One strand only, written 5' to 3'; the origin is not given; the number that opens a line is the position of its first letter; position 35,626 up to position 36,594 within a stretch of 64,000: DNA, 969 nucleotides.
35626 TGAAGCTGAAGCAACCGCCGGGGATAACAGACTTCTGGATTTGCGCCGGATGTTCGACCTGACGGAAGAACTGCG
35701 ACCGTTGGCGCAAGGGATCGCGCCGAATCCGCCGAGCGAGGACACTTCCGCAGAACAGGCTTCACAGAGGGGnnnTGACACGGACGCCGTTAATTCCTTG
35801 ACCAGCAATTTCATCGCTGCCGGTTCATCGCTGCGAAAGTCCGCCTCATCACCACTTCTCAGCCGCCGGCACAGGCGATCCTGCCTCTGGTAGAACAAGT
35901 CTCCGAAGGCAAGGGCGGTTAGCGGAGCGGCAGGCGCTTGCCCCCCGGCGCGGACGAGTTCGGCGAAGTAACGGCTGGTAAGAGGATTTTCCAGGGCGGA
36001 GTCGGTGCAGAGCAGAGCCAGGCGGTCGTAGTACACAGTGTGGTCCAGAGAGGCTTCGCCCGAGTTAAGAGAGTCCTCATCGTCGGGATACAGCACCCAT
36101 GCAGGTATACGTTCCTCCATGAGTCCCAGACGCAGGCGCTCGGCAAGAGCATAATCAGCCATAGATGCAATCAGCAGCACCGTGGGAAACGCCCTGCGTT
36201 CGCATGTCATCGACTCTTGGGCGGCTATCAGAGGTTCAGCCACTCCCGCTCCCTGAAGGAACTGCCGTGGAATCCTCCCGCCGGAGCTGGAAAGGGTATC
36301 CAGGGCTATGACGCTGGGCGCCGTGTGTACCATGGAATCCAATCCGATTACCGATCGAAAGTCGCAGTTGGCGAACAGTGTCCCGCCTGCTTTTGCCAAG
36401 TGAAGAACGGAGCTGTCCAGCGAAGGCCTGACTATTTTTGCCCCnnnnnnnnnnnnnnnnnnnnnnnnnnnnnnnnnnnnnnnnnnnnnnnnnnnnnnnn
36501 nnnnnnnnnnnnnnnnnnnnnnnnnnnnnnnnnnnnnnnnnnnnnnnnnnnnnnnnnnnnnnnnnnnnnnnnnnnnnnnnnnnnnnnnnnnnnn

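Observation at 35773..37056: Pentapeptide-repeat protein ending in a degenerate TIR-like domain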

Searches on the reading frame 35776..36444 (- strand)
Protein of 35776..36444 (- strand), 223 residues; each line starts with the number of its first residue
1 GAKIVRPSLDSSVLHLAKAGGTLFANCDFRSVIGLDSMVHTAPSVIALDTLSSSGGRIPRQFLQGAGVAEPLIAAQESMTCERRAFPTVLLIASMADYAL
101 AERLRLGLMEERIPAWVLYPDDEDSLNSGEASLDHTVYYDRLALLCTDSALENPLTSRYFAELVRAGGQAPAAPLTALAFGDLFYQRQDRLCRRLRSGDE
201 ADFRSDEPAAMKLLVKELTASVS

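Call 6: find_homologous_proteins(query=window:35776-36444:-, max_evalue=0.001)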
Query seq(223 aa) (223 aa): 11 proteins with E <= 0.001 among 2969 candidates.
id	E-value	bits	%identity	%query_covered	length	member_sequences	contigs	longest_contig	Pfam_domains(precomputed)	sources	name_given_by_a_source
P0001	1.9e-91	323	70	99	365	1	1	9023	PF13576.13,PF13599.14,PF00805.29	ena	-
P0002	4.7e-87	309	67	99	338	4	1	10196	PF13576.13,PF13599.14,PF00805.29,PF25296.2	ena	-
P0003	7.6e-82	292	65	100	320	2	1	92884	PF13576.13,PF13599.14,PF00805.29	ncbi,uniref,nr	ncbi:Uncharacterized protein slr1851 [Geodia barretti]|uniref:Uncharacterized protein slr1851 n=1 Ta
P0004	4.5e-74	267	61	91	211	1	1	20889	-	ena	-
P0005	2.4e-60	222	74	65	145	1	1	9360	-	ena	-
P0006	5.0e-53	198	65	64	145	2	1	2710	-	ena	-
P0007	7.0e-51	191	69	60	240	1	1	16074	PF00805.29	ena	-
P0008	5.5e-41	159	72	48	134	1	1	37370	-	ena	-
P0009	2.0e-38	150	53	69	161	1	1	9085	-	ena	-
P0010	2.2e-35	140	54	61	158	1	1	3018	-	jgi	jgi:hypothetical protein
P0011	1.8e-9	56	77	20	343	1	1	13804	PF13576.13,PF13599.14,PF00805.29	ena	-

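Call 29: find_homologous_proteins(query=A4, max_evalue=0.001)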
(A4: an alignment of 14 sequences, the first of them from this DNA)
Query A4 (14 sequences) (202 aa, profile of the alignment): 841 proteins with E <= 0.001 among 7392 candidates; the best 120 are listed.
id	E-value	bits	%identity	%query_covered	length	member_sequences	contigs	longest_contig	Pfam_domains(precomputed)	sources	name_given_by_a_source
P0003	3.1e-79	284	66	100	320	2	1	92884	PF13576.13,PF13599.14,PF00805.29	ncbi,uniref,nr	ncbi:Uncharacterized protein slr1851 [Geodia barretti]|uniref:Uncharacterized protein slr1851 n=1 Ta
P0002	2.3e-78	281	73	91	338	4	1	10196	PF13576.13,PF13599.14,PF00805.29,PF25296.2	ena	-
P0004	6.0e-78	280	61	100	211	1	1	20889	-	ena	-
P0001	2.6e-73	264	70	99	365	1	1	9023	PF13576.13,PF13599.14,PF00805.29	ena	-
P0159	2.9e-73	264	62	100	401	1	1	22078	PF13576.13,PF13599.14,PF00805.29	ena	-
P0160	2.9e-69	251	26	88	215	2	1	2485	PF01582.26,PF13676.12,PF08937.17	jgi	jgi:hypothetical protein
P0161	2.6e-68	248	31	68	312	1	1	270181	PF01582.26,PF13576.13,PF13599.14,PF00805.29,PF13676.12,PF08937.17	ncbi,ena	-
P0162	2.7e-68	248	29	66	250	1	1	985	PF01582.26,PF13576.13,PF00805.29,PF13676.12,PF08937.17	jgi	jgi:hypothetical protein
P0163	4.6e-68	247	32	71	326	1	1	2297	PF01582.26,PF13576.13,PF13599.14,PF00805.29,PF13676.12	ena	-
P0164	4.6e-68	247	31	71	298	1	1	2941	PF01582.26,PF00805.29,PF13676.12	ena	-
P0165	4.5e-67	244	30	67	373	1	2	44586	PF01582.26,PF13576.13,PF13599.14,PF00805.29,PF13676.12,PF08937.17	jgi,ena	jgi:hypothetical protein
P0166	9.9e-67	243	29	66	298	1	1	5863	PF01582.26,PF00805.29,PF13676.12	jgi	jgi:hypothetical protein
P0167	1.1e-66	243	29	65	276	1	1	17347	PF01582.26,PF00805.29,PF13676.12,PF08937.17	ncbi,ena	-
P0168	1.1e-66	243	31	65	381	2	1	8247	PF01582.26,PF13576.13,PF13599.14,PF00805.29,PF13676.12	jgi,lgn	jgi:uncharacterized protein YjbI with pentapeptide repeats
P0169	1.5e-66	242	31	65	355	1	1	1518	PF01582.26,PF13576.13,PF13599.14,PF00805.29,PF13676.12,PF08937.17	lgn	-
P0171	3.0e-66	241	52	99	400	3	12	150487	PF13576.13,PF13599.14,PF00805.29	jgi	-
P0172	1.1e-65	240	25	75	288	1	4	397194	PF01582.26,PF00805.29,PF13676.12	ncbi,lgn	-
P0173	2.8e-65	238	36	49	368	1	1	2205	PF01582.26,PF13576.13,PF13599.14,PF00805.29,PF13676.12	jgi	jgi:TIR domain/Pentapeptide repeats (8 copies)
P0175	4.1e-65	238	36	68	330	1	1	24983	PF01582.26,PF13576.13,PF13599.14,PF00805.29,PF13676.12,PF08937.17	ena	-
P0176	4.2e-65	238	28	72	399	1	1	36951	PF01582.26,PF13576.13,PF13599.14,PF00805.29,PF13676.12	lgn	-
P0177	6.5e-65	237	27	68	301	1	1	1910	PF01582.26,PF13599.14,PF00805.29,PF13676.12,PF08937.17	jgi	jgi:TIR domain/Pentapeptide repeats (8 copies)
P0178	7.8e-65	237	30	68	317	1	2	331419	PF01582.26,PF13576.13,PF13599.14,PF00805.29,PF13676.12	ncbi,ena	-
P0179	8.2e-65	237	31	65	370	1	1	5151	PF01582.26,PF13576.13,PF13599.14,PF00805.29,PF13676.12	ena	-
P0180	1.5e-64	236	29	64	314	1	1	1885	PF01582.26,PF13576.13,PF00805.29,PF13676.12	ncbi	-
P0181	3.2e-64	235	30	66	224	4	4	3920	PF01582.26,PF13676.12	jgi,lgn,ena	jgi:hypothetical protein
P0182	3.7e-64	235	31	66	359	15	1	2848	PF01582.26,PF13599.14,PF00805.29,PF13676.12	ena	-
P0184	5.1e-64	234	32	64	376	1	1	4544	PF01582.26,PF13576.13,PF13599.14,PF00805.29,PF13676.12,PF08937.17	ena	-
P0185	5.2e-64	234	29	68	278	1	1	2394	PF01582.26,PF00805.29,PF13676.12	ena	-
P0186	6.5e-64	234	25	79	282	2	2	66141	PF01582.26,PF00805.29,PF13676.12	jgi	-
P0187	6.7e-64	234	30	68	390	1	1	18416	PF01582.26,PF13576.13,PF13599.14,PF00805.29,PF13676.12,PF08937.17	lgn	-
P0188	6.7e-64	234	28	65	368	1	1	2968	PF01582.26,PF13576.13,PF13599.14,PF00805.29,PF13676.12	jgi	jgi:hypothetical protein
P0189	8.8e-64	233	30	64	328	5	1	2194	PF01582.26,PF13576.13,PF13599.14,PF00805.29,PF13676.12,PF08937.17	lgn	-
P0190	9.9e-64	233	28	64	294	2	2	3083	PF01582.26,PF13599.14,PF00805.29,PF13676.12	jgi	jgi:hypothetical protein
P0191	1.0e-63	233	38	50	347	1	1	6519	PF01582.26,PF13599.14,PF00805.29,PF13676.12,PF08937.17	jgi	jgi:uncharacterized protein YjbI with pentapeptide repeats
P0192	1.1e-63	233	29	76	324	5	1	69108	PF01582.26,PF13576.13,PF00805.29,PF13676.12,PF08937.17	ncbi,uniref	ncbi:toll/interleukin-1 receptor domain-containing protein [Candidatus Amarolinea dominans]|uniref:t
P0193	2.1e-63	232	31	65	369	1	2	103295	PF01582.26,PF13576.13,PF13599.14,PF00805.29,PF13676.12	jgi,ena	jgi:hypothetical protein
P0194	2.4e-63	232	27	71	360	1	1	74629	PF01582.26,PF13576.13,PF13599.14,PF00805.29,PF13676.12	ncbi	-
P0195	2.9e-63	232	26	64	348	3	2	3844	PF01582.26,PF13599.14,PF00805.29,PF13676.12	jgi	jgi:hypothetical protein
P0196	2.9e-63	232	28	68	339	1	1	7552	PF01582.26,PF13576.13,PF13599.14,PF00805.29,PF13676.12,PF08937.17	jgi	jgi:uncharacterized protein YjbI with pentapeptide repeats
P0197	3.5e-63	231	33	65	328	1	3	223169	PF01582.26,PF13576.13,PF13599.14,PF00805.29,PF13676.12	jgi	jgi:hypothetical protein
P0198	3.7e-63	231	32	65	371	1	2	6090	PF01582.26,PF13599.14,PF00805.29,PF13676.12,PF08937.17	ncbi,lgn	-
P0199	4.0e-63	231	28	68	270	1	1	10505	PF01582.26,PF00805.29,PF13676.12,PF08937.17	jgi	jgi:hypothetical protein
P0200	5.8e-63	231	30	65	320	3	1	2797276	PF01582.26,PF00805.29,PF13676.12,PF08937.17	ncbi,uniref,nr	ncbi:hypothetical protein BIU88_07000 [Chlorobaculum limnaeum]|uniref:TIR domain-containing protein 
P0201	5.9e-63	231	30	68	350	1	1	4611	PF01582.26,PF13576.13,PF13599.14,PF00805.29,PF13676.12,PF08937.17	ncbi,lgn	-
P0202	6.6e-63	230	32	67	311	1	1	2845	PF01582.26,PF13599.14,PF00805.29,PF13676.12,PF08937.17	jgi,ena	-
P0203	7.2e-63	230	30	68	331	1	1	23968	PF01582.26,PF13576.13,PF13599.14,PF00805.29,PF13676.12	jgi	jgi:hypothetical protein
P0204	8.3e-63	230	31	64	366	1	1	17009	PF01582.26,PF13576.13,PF13599.14,PF00805.29,PF13676.12,PF08937.17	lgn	-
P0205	8.4e-63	230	33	65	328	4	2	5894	PF01582.26,PF13576.13,PF13599.14,PF00805.29,PF13676.12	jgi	jgi:hypothetical protein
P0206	9.3e-63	230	27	67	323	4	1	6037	PF01582.26,PF13576.13,PF13599.14,PF00805.29,PF13676.12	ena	-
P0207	1.0e-62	230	29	72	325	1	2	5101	PF01582.26,PF13599.14,PF00805.29,PF13676.12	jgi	jgi:uncharacterized protein YjbI with pentapeptide repeats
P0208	1.1e-62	230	32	68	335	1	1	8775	PF01582.26,PF13576.13,PF13599.14,PF00805.29,PF13676.12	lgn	-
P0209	1.2e-62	230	26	65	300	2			PF01582.26,PF13576.13,PF13599.14,PF00805.29,PF13676.12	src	-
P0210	1.4e-62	229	32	50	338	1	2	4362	PF01582.26,PF13576.13,PF13599.14,PF00805.29,PF13676.12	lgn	-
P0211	1.6e-62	229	30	68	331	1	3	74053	PF01582.26,PF13576.13,PF13599.14,PF00805.29,PF13676.12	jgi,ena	jgi:uncharacterized protein YjbI with pentapeptide repeats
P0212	1.7e-62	229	29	65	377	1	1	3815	PF01582.26,PF13576.13,PF13599.14,PF00805.29,PF13676.12,PF25296.2,PF08937.17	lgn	-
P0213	1.8e-62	229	31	65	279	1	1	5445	PF01582.26,PF00805.29,PF13676.12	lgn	-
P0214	1.8e-62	229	38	47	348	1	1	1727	PF01582.26,PF13576.13,PF13599.14,PF00805.29,PF13676.12,PF08937.17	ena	-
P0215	3.2e-62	228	30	68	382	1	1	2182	PF01582.26,PF13576.13,PF13599.14,PF00805.29,PF13676.12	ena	-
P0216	3.2e-62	228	36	50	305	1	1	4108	PF01582.26,PF00805.29,PF13676.12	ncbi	-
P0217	3.4e-62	228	30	68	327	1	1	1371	PF01582.26,PF13576.13,PF00805.29,PF13676.12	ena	-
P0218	3.6e-62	228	28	68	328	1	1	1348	PF01582.26,PF13576.13,PF13599.14,PF00805.29,PF13676.12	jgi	jgi:hypothetical protein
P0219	3.7e-62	228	28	84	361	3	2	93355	PF01582.26,PF13576.13,PF13599.14,PF00805.29,PF13676.12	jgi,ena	-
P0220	4.1e-62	228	33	71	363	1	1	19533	PF01582.26,PF13576.13,PF13599.14,PF00805.29,PF13676.12,PF08937.17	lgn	-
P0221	4.2e-62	228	29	66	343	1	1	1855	PF01582.26,PF13576.13,PF13599.14,PF00805.29,PF13676.12,PF25296.2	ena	-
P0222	4.6e-62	228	32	66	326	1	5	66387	PF01582.26,PF13599.14,PF00805.29,PF13676.12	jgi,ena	jgi:uncharacterized protein YjbI with pentapeptide repeats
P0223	4.6e-62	228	28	65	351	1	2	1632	PF01582.26,PF13576.13,PF13599.14,PF00805.29,PF13676.12,PF25296.2,PF08937.17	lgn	-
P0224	4.7e-62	228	28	79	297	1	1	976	PF01582.26,PF00805.29,PF13676.12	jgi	jgi:uncharacterized protein YjbI with pentapeptide repeats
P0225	5.5e-62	227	28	71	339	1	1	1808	PF01582.26,PF13576.13,PF13599.14,PF00805.29,PF13676.12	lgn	-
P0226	5.5e-62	227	32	73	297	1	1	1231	PF01582.26,PF00805.29,PF13676.12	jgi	jgi:hypothetical protein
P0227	5.6e-62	227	30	84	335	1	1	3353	PF01582.26,PF13576.13,PF13599.14,PF00805.29,PF13676.12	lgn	-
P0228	6.3e-62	227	34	49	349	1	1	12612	PF01582.26,PF13576.13,PF13599.14,PF00805.29,PF13676.12,PF08937.17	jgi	jgi:hypothetical protein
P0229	6.3e-62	227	29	98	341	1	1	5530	PF13576.13,PF13599.14,PF00805.29,PF13676.12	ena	-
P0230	6.7e-62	227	30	66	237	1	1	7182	PF01582.26,PF13676.12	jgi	jgi:uncharacterized protein YjbI with pentapeptide repeats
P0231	6.8e-62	227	31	68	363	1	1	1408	PF01582.26,PF13576.13,PF13599.14,PF00805.29,PF13676.12,PF08937.17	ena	-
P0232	7.1e-62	227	30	65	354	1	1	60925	PF01582.26,PF13576.13,PF13599.14,PF00805.29,PF13676.12,PF08937.17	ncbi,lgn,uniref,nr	ncbi:toll/interleukin-1 receptor domain-containing protein [Prosthecochloris sp.]|uniref:toll/interl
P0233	7.3e-62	227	33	67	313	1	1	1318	PF01582.26,PF13599.14,PF00805.29,PF13676.12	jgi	jgi:hypothetical protein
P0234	7.9e-62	227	35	68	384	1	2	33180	PF01582.26,PF13576.13,PF13599.14,PF00805.29,PF13676.12,PF25296.2,PF08937.17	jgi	jgi:uncharacterized protein YjbI with pentapeptide repeats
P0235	8.4e-62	227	28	72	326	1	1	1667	PF01582.26,PF13576.13,PF13599.14,PF00805.29,PF13676.12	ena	-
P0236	1.0e-61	227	30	100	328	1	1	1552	PF01582.26,PF13576.13,PF13599.14,PF00805.29,PF13676.12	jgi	jgi:hypothetical protein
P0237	1.3e-61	226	31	65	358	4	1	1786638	PF01582.26,PF13576.13,PF13599.14,PF00805.29,PF13676.12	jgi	jgi:hypothetical protein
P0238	1.4e-61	226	32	72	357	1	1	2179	PF01582.26,PF13576.13,PF13599.14,PF00805.29,PF13676.12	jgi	jgi:hypothetical protein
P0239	1.4e-61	226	30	67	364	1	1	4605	PF01582.26,PF13576.13,PF13599.14,PF00805.29,PF13676.12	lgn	-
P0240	1.6e-61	226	37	50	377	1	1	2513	PF01582.26,PF13576.13,PF13599.14,PF00805.29,PF13676.12,PF08937.17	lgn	-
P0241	1.8e-61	226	26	91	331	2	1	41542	PF01582.26,PF13576.13,PF13599.14,PF00805.29,PF13676.12,PF25296.2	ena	-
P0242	1.8e-61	226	30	66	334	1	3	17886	PF01582.26,PF13599.14,PF00805.29,PF13676.12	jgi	jgi:uncharacterized protein YjbI with pentapeptide repeats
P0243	2.1e-61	226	32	68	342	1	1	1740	PF01582.26,PF13576.13,PF13599.14,PF00805.29,PF13676.12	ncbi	-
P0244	2.5e-61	225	30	65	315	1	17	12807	PF01582.26,PF13599.14,PF00805.29,PF13676.12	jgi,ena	jgi:hypothetical protein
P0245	2.5e-61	225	28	65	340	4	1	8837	PF01582.26,PF13576.13,PF13599.14,PF00805.29,PF13676.12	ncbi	-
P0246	2.7e-61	225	32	65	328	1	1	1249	PF01582.26,PF13576.13,PF13599.14,PF00805.29,PF13676.12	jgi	jgi:hypothetical protein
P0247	2.8e-61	225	30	65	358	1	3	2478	PF01582.26,PF13576.13,PF13599.14,PF00805.29,PF13676.12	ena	-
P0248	3.1e-61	225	29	65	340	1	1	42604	PF01582.26,PF13576.13,PF13599.14,PF00805.29,PF13676.12,PF08937.17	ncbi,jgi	jgi:uncharacterized protein YjbI with pentapeptide repeats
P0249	3.4e-61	225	33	72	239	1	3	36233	PF01582.26,PF13676.12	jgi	jgi:hypothetical protein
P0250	3.5e-61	225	29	64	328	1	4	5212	PF01582.26,PF13576.13,PF13599.14,PF00805.29,PF13676.12,PF08937.17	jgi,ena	jgi:uncharacterized protein YjbI with pentapeptide repeats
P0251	3.9e-61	225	31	72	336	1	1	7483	PF01582.26,PF13576.13,PF13599.14,PF00805.29,PF13676.12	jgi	jgi:uncharacterized protein YjbI with pentapeptide repeats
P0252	4.0e-61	225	32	65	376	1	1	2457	PF01582.26,PF13576.13,PF13599.14,PF00805.29,PF13676.12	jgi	jgi:hypothetical protein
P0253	4.8e-61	224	30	64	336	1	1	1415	PF01582.26,PF13576.13,PF13599.14,PF00805.29,PF13676.12,PF08937.17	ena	-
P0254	5.2e-61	224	28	65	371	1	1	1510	PF01582.26,PF13576.13,PF13599.14,PF00805.29,PF13676.12,PF25296.2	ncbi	-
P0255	5.2e-61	224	30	65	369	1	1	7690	PF01582.26,PF13576.13,PF13599.14,PF00805.29,PF13676.12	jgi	jgi:hypothetical protein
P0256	5.3e-61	224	26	84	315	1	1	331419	PF01582.26,PF00805.29,PF13676.12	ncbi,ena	-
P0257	5.7e-61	224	33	72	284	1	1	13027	PF01582.26,PF00805.29,PF13676.12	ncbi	ncbi:MAG: toll/interleukin-1 receptor domain-containing protein [Terriglobia bacterium]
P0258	6.7e-61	224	30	64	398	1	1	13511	PF01582.26,PF13576.13,PF13599.14,PF00805.29,PF13676.12,PF25296.2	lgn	-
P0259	6.9e-61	224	27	72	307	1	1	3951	PF01582.26,PF13576.13,PF13599.14,PF00805.29,PF13676.12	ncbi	-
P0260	7.1e-61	224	33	65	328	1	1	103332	PF01582.26,PF13576.13,PF13599.14,PF00805.29,PF13676.12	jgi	jgi:hypothetical protein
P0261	7.7e-61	224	33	65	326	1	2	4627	PF01582.26,PF13599.14,PF00805.29,PF13676.12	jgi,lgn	jgi:hypothetical protein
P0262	8.0e-61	224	26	83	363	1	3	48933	PF01582.26,PF13576.13,PF13599.14,PF00805.29,PF13676.12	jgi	jgi:uncharacterized protein YjbI with pentapeptide repeats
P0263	8.0e-61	224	32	64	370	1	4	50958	PF01582.26,PF13576.13,PF13599.14,PF00805.29,PF13676.12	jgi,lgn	-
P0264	8.5e-61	224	33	68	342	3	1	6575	PF01582.26,PF13599.14,PF00805.29,PF13676.12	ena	-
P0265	8.6e-61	224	34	67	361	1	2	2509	PF01582.26,PF13576.13,PF13599.14,PF00805.29,PF13676.12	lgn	-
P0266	1.1e-60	223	30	64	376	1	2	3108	PF01582.26,PF13576.13,PF13599.14,PF00805.29,PF13676.12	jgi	-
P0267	1.5e-60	223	32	65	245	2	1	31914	PF01582.26,PF00805.29,PF13676.12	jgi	-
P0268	1.7e-60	223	27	65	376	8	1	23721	PF01582.26,PF13576.13,PF13599.14,PF00805.29,PF13676.12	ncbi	-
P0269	1.8e-60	223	27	100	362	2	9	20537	PF01582.26,PF13576.13,PF13599.14,PF00805.29,PF13676.12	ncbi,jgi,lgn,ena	-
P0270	1.9e-60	222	33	65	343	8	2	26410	PF01582.26,PF13576.13,PF13599.14,PF00805.29,PF13676.12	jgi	jgi:hypothetical protein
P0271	2.0e-60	222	32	68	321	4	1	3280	PF01582.26,PF00805.29,PF13676.12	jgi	-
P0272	2.4e-60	222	31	68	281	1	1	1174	PF01582.26,PF00805.29,PF13676.12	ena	-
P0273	2.4e-60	222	30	64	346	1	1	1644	PF01582.26,PF13576.13,PF13599.14,PF00805.29,PF13676.12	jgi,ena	-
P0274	2.7e-60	222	34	68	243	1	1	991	PF01582.26,PF00805.29,PF13676.12,PF08937.17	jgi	jgi:hypothetical protein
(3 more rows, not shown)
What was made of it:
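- On Pentapeptide-TIR fusion family (architecture): The profile of linker plus TIR retrieves 841 proteins, most of them Pentapeptide+TIR_2 (call 29).
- A profile search finds 841 family members, most carrying PF13676/PF01582 (call 29).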

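Call 34: find_encoding_contigs(protein=P0003, flank=10000, max_places=3)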
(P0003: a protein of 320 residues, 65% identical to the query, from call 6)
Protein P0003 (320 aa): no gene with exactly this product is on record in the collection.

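Call 35: find_encoding_contigs(protein=P0171, flank=8000, max_places=3)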
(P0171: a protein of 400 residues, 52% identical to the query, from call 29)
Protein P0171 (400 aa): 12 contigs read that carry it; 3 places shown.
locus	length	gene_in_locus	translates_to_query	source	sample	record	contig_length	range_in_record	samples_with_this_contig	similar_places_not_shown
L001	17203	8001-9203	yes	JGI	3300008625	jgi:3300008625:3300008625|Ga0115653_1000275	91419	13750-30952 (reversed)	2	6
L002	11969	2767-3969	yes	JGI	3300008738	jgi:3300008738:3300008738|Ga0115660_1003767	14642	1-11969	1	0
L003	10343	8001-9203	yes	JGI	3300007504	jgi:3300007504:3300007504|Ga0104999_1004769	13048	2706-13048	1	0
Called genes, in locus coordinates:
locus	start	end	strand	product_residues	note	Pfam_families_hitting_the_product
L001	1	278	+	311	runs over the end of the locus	PF00126:HTH_1, PF03466:LysR_substrate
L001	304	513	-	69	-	PF06107:DUF951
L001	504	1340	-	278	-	PF00215:OMPdecase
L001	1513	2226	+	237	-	PF17746:SfsA_N, PF03749:SfsA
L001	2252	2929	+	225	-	PF00730:HhH-GPD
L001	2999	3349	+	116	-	PF07883:Cupin_2 (faint)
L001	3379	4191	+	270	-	PF12146:Hydrolase_4, PF00561:Abhydrolase_1, PF12697:Abhydrolase_6, PF03096:Ndr (faint)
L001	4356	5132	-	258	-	PF00106:adh_short, PF08659:KR (weak), PF13561:adh_short_C2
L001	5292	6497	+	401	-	PF02515:CoA_transf_3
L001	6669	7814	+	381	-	PF00296:Bac_luciferase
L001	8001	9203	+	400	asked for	PF00805:Pentapeptide, PF13576:Pentapeptide_3 (faint), PF00805:Pentapeptide, PF13599:Pentapeptide_4, PF00805:Pentapeptide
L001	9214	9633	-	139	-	-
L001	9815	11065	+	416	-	PF02812:ELFV_dehydrog_N, PF00208:ELFV_dehydrog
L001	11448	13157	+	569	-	PF01019:G_glu_transpept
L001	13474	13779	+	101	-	PF04480:DUF559, PF18741:MTES_1575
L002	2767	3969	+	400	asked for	PF00805:Pentapeptide, PF13576:Pentapeptide_3 (faint), PF00805:Pentapeptide, PF13599:Pentapeptide_4, PF00805:Pentapeptide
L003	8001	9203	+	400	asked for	PF00805:Pentapeptide, PF13576:Pentapeptide_3 (faint), PF00805:Pentapeptide, PF13599:Pentapeptide_4, PF00805:Pentapeptide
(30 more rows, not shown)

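Call 36: find_encoding_contigs(protein=P0159, flank=8000, max_places=2)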
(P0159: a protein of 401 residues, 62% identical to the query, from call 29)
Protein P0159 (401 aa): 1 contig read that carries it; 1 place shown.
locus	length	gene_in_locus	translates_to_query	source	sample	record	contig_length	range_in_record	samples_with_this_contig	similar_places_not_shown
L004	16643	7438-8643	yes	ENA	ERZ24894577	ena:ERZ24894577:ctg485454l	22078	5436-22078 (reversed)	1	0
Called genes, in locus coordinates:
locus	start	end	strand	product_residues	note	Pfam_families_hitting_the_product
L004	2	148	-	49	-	?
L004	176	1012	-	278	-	PF00215:OMPdecase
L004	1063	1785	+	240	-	PF17746:SfsA_N, PF03749:SfsA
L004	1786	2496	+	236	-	PF00730:HhH-GPD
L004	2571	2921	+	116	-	PF07883:Cupin_2 (weak)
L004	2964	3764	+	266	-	PF12146:Hydrolase_4, PF00561:Abhydrolase_1, PF12697:Abhydrolase_6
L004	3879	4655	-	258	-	PF00106:adh_short, PF08659:KR (weak), PF13561:adh_short_C2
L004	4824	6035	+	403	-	PF02515:CoA_transf_3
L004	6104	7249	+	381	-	PF00296:Bac_luciferase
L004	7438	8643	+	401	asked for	PF00805:Pentapeptide (weak), PF13599:Pentapeptide_4 (faint), PF13576:Pentapeptide_3 (faint), PF00805:Pentapeptide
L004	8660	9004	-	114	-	-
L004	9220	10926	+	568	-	PF01019:G_glu_transpept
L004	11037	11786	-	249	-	PF00106:adh_short, PF08659:KR, PF13561:adh_short_C2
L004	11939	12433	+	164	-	PF00578:AhpC-TSA, PF08534:Redoxin, PF00085:Thioredoxin (faint), PF13098:Thioredoxin_2 (weak)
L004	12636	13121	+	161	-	-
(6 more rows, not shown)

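Call 38: find_encoding_contigs(protein=P0200, flank=8000, max_places=1)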
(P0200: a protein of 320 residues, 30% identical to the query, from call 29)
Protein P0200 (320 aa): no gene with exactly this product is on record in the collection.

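Call 47: find_encoding_contigs(protein=P0178, flank=8000, max_places=1)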
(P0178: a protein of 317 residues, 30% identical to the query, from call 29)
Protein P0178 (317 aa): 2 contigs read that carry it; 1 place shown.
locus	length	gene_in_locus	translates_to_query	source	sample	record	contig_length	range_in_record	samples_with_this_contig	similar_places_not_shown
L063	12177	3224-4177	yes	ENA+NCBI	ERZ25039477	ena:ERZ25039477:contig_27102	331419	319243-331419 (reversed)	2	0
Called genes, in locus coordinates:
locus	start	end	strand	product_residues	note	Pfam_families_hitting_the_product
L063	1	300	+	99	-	?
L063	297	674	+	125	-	PF02661:Fic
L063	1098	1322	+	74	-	-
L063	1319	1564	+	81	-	-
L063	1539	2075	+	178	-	-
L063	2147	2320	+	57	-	-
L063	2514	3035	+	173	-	-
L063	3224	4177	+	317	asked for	PF00805:Pentapeptide, PF13599:Pentapeptide_4 (faint), PF13576:Pentapeptide_3 (faint), PF00805:Pentapeptide, PF01582:TIR, PF13676:TIR_2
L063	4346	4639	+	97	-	-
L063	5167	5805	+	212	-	-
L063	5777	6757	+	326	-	PF24521:Ank_KRIT1 (weak), PF12796:Ank_2, PF12796:Ank_2, PF24521:Ank_KRIT1, PF00023:Ank, PF13637:Ank_4, PF00023:Ank, PF12796:Ank_2, +5 more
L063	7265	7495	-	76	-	-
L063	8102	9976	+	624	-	PF01301:Glyco_hydro_35, PF02449:Glyco_hydro_42 (weak), PF21317:BetaGal_ABD_1, PF21467:BetaGal_gal-bd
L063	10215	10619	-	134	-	-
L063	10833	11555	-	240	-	PF02589:LUD_dom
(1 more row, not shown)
